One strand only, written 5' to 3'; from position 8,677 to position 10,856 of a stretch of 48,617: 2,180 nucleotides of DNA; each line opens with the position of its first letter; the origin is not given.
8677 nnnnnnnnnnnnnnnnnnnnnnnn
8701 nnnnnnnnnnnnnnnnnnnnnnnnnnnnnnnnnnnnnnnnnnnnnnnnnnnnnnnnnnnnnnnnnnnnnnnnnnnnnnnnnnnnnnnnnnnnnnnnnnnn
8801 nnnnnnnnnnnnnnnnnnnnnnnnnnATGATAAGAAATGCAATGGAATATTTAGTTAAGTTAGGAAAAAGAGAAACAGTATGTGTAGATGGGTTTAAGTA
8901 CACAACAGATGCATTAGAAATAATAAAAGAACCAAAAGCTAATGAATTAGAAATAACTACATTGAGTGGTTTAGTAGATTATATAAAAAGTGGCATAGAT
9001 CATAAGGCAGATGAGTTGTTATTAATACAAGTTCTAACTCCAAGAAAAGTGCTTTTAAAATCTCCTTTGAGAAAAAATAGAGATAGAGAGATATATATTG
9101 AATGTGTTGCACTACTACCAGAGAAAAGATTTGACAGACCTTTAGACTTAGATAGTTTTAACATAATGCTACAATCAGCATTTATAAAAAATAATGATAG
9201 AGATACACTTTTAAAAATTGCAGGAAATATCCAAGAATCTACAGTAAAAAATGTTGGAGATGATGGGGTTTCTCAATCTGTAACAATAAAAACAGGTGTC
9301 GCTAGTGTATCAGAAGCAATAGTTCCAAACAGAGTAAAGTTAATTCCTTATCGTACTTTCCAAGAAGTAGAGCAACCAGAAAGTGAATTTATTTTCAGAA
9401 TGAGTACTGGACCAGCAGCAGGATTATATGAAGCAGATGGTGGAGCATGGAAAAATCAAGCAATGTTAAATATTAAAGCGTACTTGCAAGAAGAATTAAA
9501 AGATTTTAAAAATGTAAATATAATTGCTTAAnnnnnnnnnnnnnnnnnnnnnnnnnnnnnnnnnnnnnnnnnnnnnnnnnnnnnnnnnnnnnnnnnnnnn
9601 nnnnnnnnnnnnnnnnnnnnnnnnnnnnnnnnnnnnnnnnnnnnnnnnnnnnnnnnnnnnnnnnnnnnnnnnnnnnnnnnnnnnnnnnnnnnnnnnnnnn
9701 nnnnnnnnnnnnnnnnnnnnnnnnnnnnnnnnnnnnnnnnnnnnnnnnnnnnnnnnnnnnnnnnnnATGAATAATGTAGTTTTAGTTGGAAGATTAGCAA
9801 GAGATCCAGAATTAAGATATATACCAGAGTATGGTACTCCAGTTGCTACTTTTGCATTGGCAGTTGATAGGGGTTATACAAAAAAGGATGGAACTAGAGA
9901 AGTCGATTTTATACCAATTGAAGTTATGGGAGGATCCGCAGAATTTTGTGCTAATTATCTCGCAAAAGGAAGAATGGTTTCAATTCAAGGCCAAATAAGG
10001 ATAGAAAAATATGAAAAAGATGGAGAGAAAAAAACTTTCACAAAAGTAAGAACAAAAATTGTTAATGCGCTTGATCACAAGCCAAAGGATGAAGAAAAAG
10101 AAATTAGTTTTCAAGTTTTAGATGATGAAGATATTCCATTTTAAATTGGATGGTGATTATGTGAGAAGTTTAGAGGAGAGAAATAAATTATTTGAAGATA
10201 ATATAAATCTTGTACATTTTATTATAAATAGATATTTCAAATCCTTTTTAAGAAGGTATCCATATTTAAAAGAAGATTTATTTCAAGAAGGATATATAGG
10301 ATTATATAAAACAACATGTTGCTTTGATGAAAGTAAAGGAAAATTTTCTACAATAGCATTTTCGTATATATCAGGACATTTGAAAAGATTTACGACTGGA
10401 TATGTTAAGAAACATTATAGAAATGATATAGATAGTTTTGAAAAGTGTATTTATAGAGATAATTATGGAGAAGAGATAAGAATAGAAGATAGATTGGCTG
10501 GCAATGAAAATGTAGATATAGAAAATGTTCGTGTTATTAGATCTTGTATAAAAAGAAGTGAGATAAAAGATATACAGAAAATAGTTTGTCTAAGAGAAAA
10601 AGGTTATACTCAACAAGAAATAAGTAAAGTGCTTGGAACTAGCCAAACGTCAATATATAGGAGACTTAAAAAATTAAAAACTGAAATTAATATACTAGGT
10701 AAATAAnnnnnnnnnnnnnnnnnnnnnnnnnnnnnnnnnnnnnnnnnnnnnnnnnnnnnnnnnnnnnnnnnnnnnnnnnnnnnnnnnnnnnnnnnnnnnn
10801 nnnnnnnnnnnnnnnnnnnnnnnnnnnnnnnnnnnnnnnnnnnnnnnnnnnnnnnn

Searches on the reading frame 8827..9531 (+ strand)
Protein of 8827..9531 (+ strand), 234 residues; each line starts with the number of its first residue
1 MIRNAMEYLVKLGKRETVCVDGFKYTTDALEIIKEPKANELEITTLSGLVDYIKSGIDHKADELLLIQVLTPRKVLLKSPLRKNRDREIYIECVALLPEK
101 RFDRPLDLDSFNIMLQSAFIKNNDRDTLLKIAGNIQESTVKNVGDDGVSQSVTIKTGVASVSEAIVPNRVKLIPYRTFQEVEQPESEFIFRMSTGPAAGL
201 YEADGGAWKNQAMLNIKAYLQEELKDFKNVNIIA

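Call 29: search_protein_families(library=phrogs, proteins=[window:8827-9531:+], max_evalue=0.001)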
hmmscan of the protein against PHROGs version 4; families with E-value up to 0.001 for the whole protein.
window:8827-9531:+ (234 aa): 2 families
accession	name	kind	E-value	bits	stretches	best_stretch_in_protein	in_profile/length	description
phrog_1029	-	unknown function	7.1e-106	353.9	1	1-234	3-238/241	-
phrog_16580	-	unknown function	3.5e-28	98.2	1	170-234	1-65/65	-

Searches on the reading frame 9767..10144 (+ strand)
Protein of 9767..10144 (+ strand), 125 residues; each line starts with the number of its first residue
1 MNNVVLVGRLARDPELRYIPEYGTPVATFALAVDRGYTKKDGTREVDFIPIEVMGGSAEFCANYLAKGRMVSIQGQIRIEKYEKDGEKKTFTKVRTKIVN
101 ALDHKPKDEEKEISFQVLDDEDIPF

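Call 29: search_protein_families(library=phrogs, proteins=[window:9767-10144:+], max_evalue=0.001)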
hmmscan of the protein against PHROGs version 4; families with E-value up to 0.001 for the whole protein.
window:9767-10144:+ (125 aa): 4 families
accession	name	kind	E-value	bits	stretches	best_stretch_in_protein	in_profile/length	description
phrog_44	-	DNA, RNA and nucleotide metabolism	1.5e-44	153.8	1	1-125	87-228/271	single strand DNA binding protein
phrog_25370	-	unknown function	7.3e-14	52.2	1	1-48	2-48/48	-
phrog_12631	-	DNA, RNA and nucleotide metabolism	3.7e-07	31.2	1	1-34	30-62/78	single strand DNA binding protein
phrog_2367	-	unknown function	2.9e-06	27.9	1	65-113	97-149/326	-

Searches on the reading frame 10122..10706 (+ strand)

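Call 29: search_protein_families(library=phrogs, proteins=[window:10122-10706:+], max_evalue=0.001)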
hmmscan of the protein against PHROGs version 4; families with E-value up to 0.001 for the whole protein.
window:10122-10706:+ (194 aa): 10 families
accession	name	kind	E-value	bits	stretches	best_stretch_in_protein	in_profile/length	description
phrog_351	-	transcription regulation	9.4e-48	164.5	1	16-191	501-724/928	RNA polymerase sigma factor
phrog_1740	-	transcription regulation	9.3e-07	28.7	1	18-187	52-210/567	RNA polymerase sigma factor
phrog_21612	-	transcription regulation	1.3e-05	25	0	17-97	12-90/600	RNA polymerase sigma factor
phrog_11376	-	unknown function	1.6e-05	26.2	1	138-187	35-84/134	-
phrog_6831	-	transcription regulation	7.1e-05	23.7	1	152-180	8-37/68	transcriptional regulator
phrog_8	-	transcription regulation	0.00011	22.8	0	157-189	84-116/346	transcriptional regulator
phrog_3855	-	DNA, RNA and nucleotide metabolism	0.00013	23.4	1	147-187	65-105/115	HTH DNA binding protein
phrog_4538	-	unknown function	0.00032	20.7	1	130-187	338-394/447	-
phrog_125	-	DNA, RNA and nucleotide metabolism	0.00057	20.5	1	147-188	167-206/254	DNA invertase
phrog_323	-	transcription regulation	0.00068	20.3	1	147-190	150-193/319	transcriptional regulator, D5-like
